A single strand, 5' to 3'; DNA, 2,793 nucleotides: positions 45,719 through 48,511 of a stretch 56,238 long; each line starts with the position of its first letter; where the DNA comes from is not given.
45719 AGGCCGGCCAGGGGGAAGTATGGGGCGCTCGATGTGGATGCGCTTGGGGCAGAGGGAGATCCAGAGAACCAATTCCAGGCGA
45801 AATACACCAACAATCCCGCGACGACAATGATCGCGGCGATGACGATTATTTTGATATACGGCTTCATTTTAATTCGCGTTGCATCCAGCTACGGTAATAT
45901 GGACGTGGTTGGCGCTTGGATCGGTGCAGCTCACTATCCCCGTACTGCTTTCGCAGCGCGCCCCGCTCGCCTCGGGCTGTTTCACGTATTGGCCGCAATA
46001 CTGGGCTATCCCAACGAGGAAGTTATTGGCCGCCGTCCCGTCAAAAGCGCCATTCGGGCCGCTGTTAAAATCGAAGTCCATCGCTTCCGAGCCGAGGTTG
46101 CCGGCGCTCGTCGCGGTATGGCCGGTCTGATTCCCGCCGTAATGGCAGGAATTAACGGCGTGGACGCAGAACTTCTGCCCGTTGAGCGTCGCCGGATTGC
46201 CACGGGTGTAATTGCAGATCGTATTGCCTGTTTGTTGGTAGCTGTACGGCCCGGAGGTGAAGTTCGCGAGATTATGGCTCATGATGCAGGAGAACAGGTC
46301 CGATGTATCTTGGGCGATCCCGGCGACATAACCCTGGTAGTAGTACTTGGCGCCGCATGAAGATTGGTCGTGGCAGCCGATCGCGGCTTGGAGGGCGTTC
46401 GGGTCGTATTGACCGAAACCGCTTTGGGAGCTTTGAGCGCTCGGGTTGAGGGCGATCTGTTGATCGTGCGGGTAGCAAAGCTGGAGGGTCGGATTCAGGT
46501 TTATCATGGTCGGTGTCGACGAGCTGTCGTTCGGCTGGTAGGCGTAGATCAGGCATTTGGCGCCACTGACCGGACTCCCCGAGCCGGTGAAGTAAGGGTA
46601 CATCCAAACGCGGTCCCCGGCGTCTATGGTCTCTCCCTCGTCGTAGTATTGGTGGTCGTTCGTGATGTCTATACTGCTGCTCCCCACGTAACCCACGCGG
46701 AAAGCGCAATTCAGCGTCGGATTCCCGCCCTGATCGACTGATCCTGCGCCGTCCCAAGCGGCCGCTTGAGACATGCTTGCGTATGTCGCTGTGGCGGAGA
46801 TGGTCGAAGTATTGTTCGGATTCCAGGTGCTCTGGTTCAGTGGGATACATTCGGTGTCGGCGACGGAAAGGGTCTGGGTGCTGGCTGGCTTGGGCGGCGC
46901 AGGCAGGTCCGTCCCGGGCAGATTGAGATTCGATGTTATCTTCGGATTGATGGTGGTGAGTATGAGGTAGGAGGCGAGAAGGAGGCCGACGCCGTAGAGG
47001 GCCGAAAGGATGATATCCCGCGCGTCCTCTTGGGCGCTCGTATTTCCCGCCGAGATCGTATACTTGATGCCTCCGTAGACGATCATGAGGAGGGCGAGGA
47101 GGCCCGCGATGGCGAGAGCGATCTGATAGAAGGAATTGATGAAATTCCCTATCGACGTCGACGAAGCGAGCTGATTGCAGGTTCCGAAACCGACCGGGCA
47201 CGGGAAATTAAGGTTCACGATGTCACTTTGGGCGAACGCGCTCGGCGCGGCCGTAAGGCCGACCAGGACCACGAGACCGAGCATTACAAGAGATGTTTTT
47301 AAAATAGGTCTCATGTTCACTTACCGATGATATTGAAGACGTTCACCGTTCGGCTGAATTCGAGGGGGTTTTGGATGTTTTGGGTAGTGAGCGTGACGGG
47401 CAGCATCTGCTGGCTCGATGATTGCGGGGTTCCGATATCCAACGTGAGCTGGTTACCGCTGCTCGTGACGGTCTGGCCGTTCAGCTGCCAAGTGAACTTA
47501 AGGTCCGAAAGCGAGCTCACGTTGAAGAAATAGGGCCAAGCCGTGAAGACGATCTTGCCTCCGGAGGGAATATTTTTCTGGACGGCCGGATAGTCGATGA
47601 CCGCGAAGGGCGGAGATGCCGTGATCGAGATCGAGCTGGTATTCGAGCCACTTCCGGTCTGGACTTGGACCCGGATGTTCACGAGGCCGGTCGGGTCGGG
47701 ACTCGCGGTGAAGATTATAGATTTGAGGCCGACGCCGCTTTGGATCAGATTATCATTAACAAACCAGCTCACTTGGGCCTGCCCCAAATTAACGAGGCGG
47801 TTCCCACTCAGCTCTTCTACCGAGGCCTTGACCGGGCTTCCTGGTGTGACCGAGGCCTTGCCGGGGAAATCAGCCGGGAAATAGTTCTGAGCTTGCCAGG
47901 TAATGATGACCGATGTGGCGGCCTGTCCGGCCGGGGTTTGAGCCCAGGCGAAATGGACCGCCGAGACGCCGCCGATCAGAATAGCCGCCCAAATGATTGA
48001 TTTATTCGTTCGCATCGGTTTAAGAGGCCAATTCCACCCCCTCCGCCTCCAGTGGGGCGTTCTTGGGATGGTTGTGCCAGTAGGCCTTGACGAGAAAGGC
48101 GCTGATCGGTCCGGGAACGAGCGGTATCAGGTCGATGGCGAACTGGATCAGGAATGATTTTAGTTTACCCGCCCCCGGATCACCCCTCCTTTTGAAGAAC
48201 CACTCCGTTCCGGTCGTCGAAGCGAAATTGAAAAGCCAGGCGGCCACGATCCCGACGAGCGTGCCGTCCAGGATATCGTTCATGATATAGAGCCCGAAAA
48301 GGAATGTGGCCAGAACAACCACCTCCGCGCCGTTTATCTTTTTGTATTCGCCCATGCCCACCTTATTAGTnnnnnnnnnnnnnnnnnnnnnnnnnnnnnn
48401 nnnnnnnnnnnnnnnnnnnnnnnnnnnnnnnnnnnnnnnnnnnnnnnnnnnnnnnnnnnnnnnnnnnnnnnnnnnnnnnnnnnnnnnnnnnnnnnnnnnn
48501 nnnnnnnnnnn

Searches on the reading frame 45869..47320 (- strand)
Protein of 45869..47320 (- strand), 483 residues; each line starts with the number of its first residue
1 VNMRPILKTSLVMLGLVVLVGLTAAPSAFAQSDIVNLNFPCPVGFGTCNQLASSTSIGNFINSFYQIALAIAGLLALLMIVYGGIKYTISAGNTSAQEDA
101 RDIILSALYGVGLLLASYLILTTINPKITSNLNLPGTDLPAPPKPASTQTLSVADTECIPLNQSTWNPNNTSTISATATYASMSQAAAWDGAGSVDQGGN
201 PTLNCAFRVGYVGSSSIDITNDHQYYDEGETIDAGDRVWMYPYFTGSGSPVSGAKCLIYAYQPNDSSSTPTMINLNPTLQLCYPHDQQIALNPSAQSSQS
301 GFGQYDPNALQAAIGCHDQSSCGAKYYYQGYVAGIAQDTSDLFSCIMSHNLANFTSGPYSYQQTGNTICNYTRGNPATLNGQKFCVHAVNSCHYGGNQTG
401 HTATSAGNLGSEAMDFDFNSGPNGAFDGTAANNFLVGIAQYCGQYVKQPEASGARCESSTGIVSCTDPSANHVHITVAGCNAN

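Call 4: search_protein_families(library=pfam, max_evalue=0.1, proteins=[window:45869-47320:-])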
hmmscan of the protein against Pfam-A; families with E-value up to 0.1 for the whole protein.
window:45869-47320:- (483 aa): 1 family
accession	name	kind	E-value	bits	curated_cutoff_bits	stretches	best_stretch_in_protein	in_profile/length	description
PF18895.5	T4SS_pilin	-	4.3e-10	39.9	26.6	1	54-123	2-70/71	Type IV secretion system pilin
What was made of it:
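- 45869..47320 (-): g9: VirB2-type pilin fused to a Cys-rich extracellular module. It is the only pilin domain found in the window and the upstream extension. Pfam T4SS_pilin 39.9 bits (cut-off 26.6) (call 4).
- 46952..47161 (-): g9 pilin domain (residues 54-123). Pfam match coordinates (call 4).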

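Call 5: search_protein_families(library=ncbifam, max_evalue=0.1, proteins=[window:45869-47320:-])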
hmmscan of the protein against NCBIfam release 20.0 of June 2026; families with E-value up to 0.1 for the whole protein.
window:45869-47320:- (483 aa): 1 family
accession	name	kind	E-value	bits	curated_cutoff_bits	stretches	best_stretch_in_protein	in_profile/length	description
NF045849.1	ICE_MMCAP2_0565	equivalog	0.0015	18.1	40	1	54-123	6-75/80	Mbov_0395 family pilin-like conjugal transfer protein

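Call 32: search_protein_families(library=pfam, alignment_id=A3, max_evalue=0.01)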
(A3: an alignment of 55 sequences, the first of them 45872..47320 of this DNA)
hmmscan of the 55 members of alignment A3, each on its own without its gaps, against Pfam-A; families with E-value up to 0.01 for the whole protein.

A. member 1, window:45872-47320:- (483 aa): 1 family
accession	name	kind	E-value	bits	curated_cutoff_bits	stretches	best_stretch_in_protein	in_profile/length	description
PF18895.5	T4SS_pilin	-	4.3e-10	39.9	26.6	1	54-123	2-70/71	Type IV secretion system pilin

B. families by the number of members that match (of 55 scanned): 6 families
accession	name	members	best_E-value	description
PF18895.5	T4SS_pilin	53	6.3e-11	Type IV secretion system pilin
PF01551.29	Peptidase_M23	1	2e-33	Peptidase family M23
PF01085.23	HH_signal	1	0.00037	Hedgehog amino-terminal signalling domain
PF04956.18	TrbC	1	0.0046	TrbC/VIRB2 pilin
PF15033.11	Kinocilin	1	0.0059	Kinocilin protein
PF13539.11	Peptidase_M15_4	1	0.0082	D-alanyl-D-alanine carboxypeptidase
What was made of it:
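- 45869..47320 (-): 53 of 55 orthologs hit T4SS_pilin (call 32).
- On LAS / Hedgehog-DD-peptidase zinc hydrolases (g9 C-terminal domain): Single orthologs hit HH_signal at 3.7e-4 and Peptidase_M15_4 at 8e-3, both below Pfam cut-offs (call 32).
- Closest known: LAS zinc peptidases / Hedgehog-DD-peptidase fold. Same: One ortholog has an M23 (lysostaphin-type) peptidase in the same position (call 32).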

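Call 33: search_solved_structures(query=A3, max_evalue=1)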
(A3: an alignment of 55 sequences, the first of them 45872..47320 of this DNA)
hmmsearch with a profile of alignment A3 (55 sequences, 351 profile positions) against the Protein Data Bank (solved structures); distinct sequences matched with E-value up to 1: 0.

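Call 40: find_homologous_proteins(query=window:45872-47320:-, max_evalue=0.00001)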
Query window:45872-47320:- (483 aa): 16 proteins with E <= 0.00001 among 8000 candidates.
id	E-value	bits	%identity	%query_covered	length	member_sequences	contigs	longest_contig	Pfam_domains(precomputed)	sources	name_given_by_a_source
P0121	2.1e-294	995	90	100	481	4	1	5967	PF18895.6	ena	-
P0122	7.3e-120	419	47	100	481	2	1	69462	PF18895.6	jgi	jgi:hypothetical protein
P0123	5.8e-106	373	44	99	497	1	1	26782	PF18895.6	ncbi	-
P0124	1.4e-95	339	60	59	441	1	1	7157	PF18895.6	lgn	-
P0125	1.1e-92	329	57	58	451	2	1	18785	PF18895.6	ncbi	-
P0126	4.9e-79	284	56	54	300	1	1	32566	PF18895.6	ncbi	-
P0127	1.4e-76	276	56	56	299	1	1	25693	PF18895.6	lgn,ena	-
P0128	4.2e-73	265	49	67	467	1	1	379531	PF18895.6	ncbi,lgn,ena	-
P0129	4.7e-67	245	45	61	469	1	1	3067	PF18895.6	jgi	jgi:hypothetical protein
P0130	6.5e-45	172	33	100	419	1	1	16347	PF18895.6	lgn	-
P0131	3.1e-39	153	35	63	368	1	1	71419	PF18895.6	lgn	-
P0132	9.1e-18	82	41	29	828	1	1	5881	PF18895.6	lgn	-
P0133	7.0e-14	70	35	28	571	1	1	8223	PF18895.6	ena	-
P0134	1.2e-13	69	36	33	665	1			PF18895.6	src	-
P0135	1.6e-10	58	39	21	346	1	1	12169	PF18895.6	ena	-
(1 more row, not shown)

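Call 60: predict_structure(alignment_id=A7)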
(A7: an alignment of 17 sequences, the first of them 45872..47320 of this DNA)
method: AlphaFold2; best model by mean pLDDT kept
length: 483 residues; sequences in the alignment: 17
mean_pLDDT: 58.9   pTM: 0.33
mean pLDDT of the five models: 58.9, 57.0, 52.7, 52.1, 44.3
residues with pLDDT >= 90: 0; 70-90: 174; 50-70: 134; < 50: 175
segments of 3 or more residues with pLDDT < 50: 1-4, 23-40, 42-45, 134-157, 159-178, 290-334, 358-390, 395-408, 449-451, 481-483
pLDDT, mean of each block of 10 residues (from residue 1): 52 63 42 39 49 59 67 80 81 76 83 74 57 43 33 43 42 42 64 69 68 81 81 80 61 71 63 71 53 38 34 40 39 54 76 59 30 31 34 46 41 68 69 86 73 73 84 71 40
secondary structure, 60 per line:
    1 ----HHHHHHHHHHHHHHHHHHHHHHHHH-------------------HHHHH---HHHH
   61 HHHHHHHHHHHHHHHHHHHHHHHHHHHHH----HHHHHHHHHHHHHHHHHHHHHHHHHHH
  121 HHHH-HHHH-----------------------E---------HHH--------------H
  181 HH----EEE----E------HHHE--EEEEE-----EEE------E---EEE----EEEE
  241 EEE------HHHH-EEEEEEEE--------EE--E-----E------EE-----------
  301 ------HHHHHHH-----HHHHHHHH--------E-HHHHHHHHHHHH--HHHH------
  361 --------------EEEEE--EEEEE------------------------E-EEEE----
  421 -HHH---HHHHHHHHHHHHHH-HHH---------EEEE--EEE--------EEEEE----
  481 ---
elements in order: H5-29 H49-53 H57-89 H94-124 H126-129 E187-189 E207-211 E217-219 E230-232 E237-243 H250-253 E255-262 H307-313 H319-326 H337-348 H351-354 E375-379 E382-386 E413-416 H428-441 E455-458 E461-463 E472-476
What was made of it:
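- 45869..47320 (-): AF2 helix hairpin H57-89/H94-124, 10-residue block means mostly 74-83 (call 60).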

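Call 64: fold_search(model_id=the predicted structure, library=pdb)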
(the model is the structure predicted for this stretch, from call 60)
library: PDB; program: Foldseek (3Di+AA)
matches with E <= 10: 138; with E <= 0.001: 0
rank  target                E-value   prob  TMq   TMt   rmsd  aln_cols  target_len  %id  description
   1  6kcn_A                1.1e-01  0.05  0.09  0.09  16.8       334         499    9  Crystal structure of plasmodium lysyl-tRNA synthetase in complex with a cladosporin derivative 4 (released 2020-04-08)
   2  6kcn_C                4.7e-01  0.02  0.07  0.07  15.1       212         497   11  Crystal structure of plasmodium lysyl-tRNA synthetase in complex with a cladosporin derivative 4 (released 2020-04-08)
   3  6l4q_B                5.6e-01  0.03  0.07  0.07  14.4       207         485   11  Crystal Structure of Lysyl-tRNA Synthetase from Plasmodium falciparum complexed with L-lysine and Clado-B (released 2021-05-19)
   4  6kab_C                1.0e+00  0.02  0.10  0.10  15.9       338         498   10  Crystal structure of plasmodium lysyl-tRNA synthetase in complex with a cladosporin derivative 2 (released 2020-04-08)
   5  6s1k_E                1.9e+00  0.60  0.13  0.49   4.3        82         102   10  E. coli Core Signaling Unit, carrying QQQQ receptor mutation (released 2020-01-22)
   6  1a91_MODEL_1_A        2.4e+00  0.54  0.12  0.56   4.0        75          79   19  SUBUNIT C OF THE F1FO ATP SYNTHASE OF ESCHERICHIA COLI; NMR, 10 STRUCTURES (released 1998-07-01)
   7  9lu9_A                2.6e+00  0.38  0.13  0.26   4.6        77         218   19  The chimeric flagellar motor complex between MotA1B1 from Paenibacillus sp. TCA20 and MotAB from E.coli, state 1 (released 2025-04-09)
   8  5fej_B                2.6e+00  0.23  0.12  0.34  16.8       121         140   12  CopM in the Cu(I)-bound form (released 2016-09-07)
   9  5zgh_L                2.7e+00  0.14  0.10  0.28   6.4        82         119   23  Cryo-EM structure of the red algal PSI-LHCR (released 2018-04-11)
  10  8fvu_U                2.9e+00  0.30  0.12  0.54   5.1        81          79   12  Cryo-EM structure of human Needle/NAIP/NLRC4 (R288A) (released 2024-01-03)
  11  6rh8_A                3.0e+00  0.60  0.13  0.24   3.1        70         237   20  Revisiting pH-gated conformational switch. Complex HK853 mutant H260A -RR468 mutant D53A pH 5.3 (released 2020-02-19)
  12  2y3h_B                3.0e+00  0.47  0.14  0.51   6.4        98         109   11  E63Q mutant of Cupriavidus metallidurans CH34 CnrXs (released 2011-03-30)
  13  7a0g_BBB              3.0e+00  0.11  0.11  0.16   9.2        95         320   19  Structure of the SmhB pore of the tripartite alpha-pore forming toxin, Smh, from Serratia marcescens. (released 2021-03-31)
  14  9div_G                3.2e+00  0.44  0.14  0.43   4.6        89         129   15  The crystal structure of de novo designed ChuA binding protein C8 (released 2025-05-21)
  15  1yg2                  3.4e+00  0.16  0.12  0.31  14.5       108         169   11  Structure of the Vibrio cholerae virulence activator AphA (released 2005-01-11)
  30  8dfu_0                4.8e+00  0.66  0.13  0.64   2.0        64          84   14  Cryo-EM structure of conjugation pili from Aeropyrum pernix (released 2023-03-22)
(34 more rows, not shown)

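Call 89: fold_search(model_id=the predicted structure, library=viral)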
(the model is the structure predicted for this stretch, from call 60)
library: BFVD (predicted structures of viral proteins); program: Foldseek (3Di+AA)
matches with E <= 10: 454; with E <= 0.001: 0
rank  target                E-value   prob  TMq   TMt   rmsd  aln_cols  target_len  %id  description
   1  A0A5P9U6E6            3.1e-01  0.87  0.15  0.36  12.2       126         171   13  (no name in the UniProt tables at hand)
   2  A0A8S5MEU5            3.3e-01  0.08  0.14  0.14  25.7       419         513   10  Dlp-2, four-helix bundle, metal transport.46A [Siphoviridae sp. ctYh54]
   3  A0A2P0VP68            3.7e-01  0.94  0.14  0.47   7.2       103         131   16  DUF202 domain-containing protein [Tetraselmis virus 1]
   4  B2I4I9                3.7e-01  0.10  0.13  0.17  29.9       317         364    9  Pore-forming tail tip protein [Escherichia phage Eps7]
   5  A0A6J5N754            3.9e-01  0.54  0.12  0.30   8.6       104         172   19  Uncharacterized protein [uncultured Caudovirales phage]
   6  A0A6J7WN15            4.2e-01  0.80  0.14  0.53  12.4       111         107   13  Uncharacterized protein [uncultured Caudovirales phage]
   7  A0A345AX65            4.7e-01  0.54  0.13  0.35  19.0       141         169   13  (no name in the UniProt tables at hand)
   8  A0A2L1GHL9            4.7e-01  0.06  0.16  0.13  42.3       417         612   12  (no name in the UniProt tables at hand)
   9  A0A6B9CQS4            4.7e-01  0.06  0.12  0.13  34.8       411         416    9  Uncharacterized protein [Chrysodeixis includens nucleopolyhedrovirus]
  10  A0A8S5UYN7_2          5.3e-01  0.02  0.07  0.05  31.6       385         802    8  Endosialidase chaperone [Siphoviridae sp. ctkKt3]
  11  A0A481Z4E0            5.6e-01  0.99  0.13  0.63   2.1        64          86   17  Uncharacterized protein [Pithovirus LCPAC201]
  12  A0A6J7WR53            5.6e-01  0.96  0.14  0.66  11.5        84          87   17  Uncharacterized protein [uncultured Caudovirales phage]
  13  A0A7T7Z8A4            6.6e-01  0.28  0.10  0.29  18.4       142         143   11  Terminase DNA packaging enzyme small subunit [Salmonella phage SPHG3]
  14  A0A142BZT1            7.0e-01  0.41  0.13  0.38  12.7       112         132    8  (no name in the UniProt tables at hand)
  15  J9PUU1                7.4e-01  0.82  0.14  0.65  12.6        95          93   16  Uncharacterized protein [Bacillus phage BPS13]
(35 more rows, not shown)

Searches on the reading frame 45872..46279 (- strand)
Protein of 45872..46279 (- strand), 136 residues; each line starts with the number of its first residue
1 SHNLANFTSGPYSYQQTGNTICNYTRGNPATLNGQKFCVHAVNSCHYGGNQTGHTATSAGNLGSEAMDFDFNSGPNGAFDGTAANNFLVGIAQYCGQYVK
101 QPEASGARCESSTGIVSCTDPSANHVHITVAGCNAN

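Call 68: search_solved_structures(query=A9, max_evalue=10, show_alignments=3)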
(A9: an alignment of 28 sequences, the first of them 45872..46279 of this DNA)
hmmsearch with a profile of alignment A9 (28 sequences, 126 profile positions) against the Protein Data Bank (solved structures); distinct sequences matched with E-value up to 10: 26.
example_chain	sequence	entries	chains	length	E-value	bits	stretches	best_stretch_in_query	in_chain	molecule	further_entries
4c4m_A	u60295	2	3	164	0.00098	22.6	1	37-117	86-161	SONIC HEDGEHOG PROTEIN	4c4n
2wg4_A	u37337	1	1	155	0.0023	21.5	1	37-83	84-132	SONIC HEDGEHOG PROTEIN N-PRODUCT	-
3n1r_A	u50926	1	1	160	0.0023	21.4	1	37-83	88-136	Sonic hedgehog protein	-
2wfx_A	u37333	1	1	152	0.0024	21.4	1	37-82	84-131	SONIC HEDGEHOG PROTEIN N-PRODUCT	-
1vhh_A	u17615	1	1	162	0.0024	21.4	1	37-83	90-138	SONIC HEDGEHOG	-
3ho5_H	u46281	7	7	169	0.0026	21.3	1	38-83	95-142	Sonic hedgehog protein | Sonic hedgehog protein N-product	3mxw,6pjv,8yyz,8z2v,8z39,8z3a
6dmy_B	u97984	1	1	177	0.0029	21.1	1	37-83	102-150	Sonic hedgehog protein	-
6oev_C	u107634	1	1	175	0.003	21.1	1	38-83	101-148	Sonic hedgehog protein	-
3m1n_A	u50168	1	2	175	0.003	21.1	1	38-83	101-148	Sonic hedgehog protein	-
6e1h_C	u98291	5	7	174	0.003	21.1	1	37-83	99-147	Sonic hedgehog protein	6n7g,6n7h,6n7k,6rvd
7rpk_H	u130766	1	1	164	0.0043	20.6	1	37-81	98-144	Sonic hedgehog protein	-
3d1m_A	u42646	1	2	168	0.0045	20.5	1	37-81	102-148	Sonic hedgehog protein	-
3k7h_B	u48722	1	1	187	0.0055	20.2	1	45-83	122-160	Indian hedgehog protein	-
3k7j_B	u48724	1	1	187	0.0055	20.2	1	45-83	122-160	Indian hedgehog protein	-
3k7g_B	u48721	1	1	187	0.0058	20.1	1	45-83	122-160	Indian hedgehog protein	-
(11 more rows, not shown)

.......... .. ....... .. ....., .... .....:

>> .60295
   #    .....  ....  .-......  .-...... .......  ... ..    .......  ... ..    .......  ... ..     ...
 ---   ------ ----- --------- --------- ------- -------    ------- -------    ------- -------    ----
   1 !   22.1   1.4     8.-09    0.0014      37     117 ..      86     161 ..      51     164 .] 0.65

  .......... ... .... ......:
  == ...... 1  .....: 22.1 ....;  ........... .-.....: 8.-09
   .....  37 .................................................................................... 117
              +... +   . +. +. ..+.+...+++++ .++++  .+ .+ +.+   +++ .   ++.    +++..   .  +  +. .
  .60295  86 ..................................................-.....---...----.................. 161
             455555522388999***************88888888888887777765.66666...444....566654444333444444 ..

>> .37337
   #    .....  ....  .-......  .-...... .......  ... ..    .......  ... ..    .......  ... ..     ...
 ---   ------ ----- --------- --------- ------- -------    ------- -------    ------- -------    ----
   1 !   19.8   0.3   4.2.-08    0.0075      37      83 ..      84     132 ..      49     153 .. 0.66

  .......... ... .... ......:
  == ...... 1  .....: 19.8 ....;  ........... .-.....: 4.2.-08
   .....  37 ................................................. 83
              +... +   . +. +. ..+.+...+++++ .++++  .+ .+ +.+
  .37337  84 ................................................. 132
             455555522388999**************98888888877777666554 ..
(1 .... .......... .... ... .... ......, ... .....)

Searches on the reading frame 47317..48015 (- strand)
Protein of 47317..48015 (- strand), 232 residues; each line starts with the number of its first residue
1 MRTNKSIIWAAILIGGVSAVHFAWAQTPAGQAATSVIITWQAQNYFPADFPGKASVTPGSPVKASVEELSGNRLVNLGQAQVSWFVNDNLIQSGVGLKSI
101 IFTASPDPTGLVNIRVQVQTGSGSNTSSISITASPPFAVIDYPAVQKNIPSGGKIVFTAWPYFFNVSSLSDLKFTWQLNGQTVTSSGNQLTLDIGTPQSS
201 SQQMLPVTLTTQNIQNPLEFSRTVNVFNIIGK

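Call 4: search_protein_families(library=pfam, max_evalue=0.1, proteins=[window:47317-48015:-])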
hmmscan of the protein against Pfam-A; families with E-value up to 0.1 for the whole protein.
window:47317-48015:- (232 aa): 1 family
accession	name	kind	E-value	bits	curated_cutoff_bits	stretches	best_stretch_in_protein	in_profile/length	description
PF06832.18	BiPBP_C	-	0.011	16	26.8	0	167-193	40-67/90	Penicillin-Binding Protein C-terminus Family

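Call 5: search_protein_families(library=ncbifam, max_evalue=0.1, proteins=[window:47317-48015:-])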
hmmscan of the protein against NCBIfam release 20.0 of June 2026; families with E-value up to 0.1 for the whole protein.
window:47317-48015:- (232 aa): 0 families

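Call 38: search_solved_structures(query=A5, max_evalue=1)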
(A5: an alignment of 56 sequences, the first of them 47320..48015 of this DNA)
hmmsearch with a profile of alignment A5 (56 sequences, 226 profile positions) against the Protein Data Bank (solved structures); distinct sequences matched with E-value up to 1: 1.
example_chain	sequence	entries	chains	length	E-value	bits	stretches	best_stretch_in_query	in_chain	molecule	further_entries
2jvu_A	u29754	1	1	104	0.62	12.3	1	35-111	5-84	DISPERSIN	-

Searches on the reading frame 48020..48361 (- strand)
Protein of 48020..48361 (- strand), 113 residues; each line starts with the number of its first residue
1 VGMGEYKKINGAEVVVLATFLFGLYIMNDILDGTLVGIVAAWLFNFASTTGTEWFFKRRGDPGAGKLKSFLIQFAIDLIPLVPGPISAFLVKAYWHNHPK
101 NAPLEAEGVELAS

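Call 4: search_protein_families(library=pfam, max_evalue=0.1, proteins=[window:48020-48361:-])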
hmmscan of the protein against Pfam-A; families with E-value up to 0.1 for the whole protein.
window:48020-48361:- (113 aa): 0 families

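Call 5: search_protein_families(library=ncbifam, max_evalue=0.1, proteins=[window:48020-48361:-])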
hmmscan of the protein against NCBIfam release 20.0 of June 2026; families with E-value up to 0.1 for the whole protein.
window:48020-48361:- (113 aa): 0 families
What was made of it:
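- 48020..48361 (-): g7: small (111-113 aa) membrane protein, poorly conserved. Function unknown. No Pfam or NCBIfam hit (calls 4, 5).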
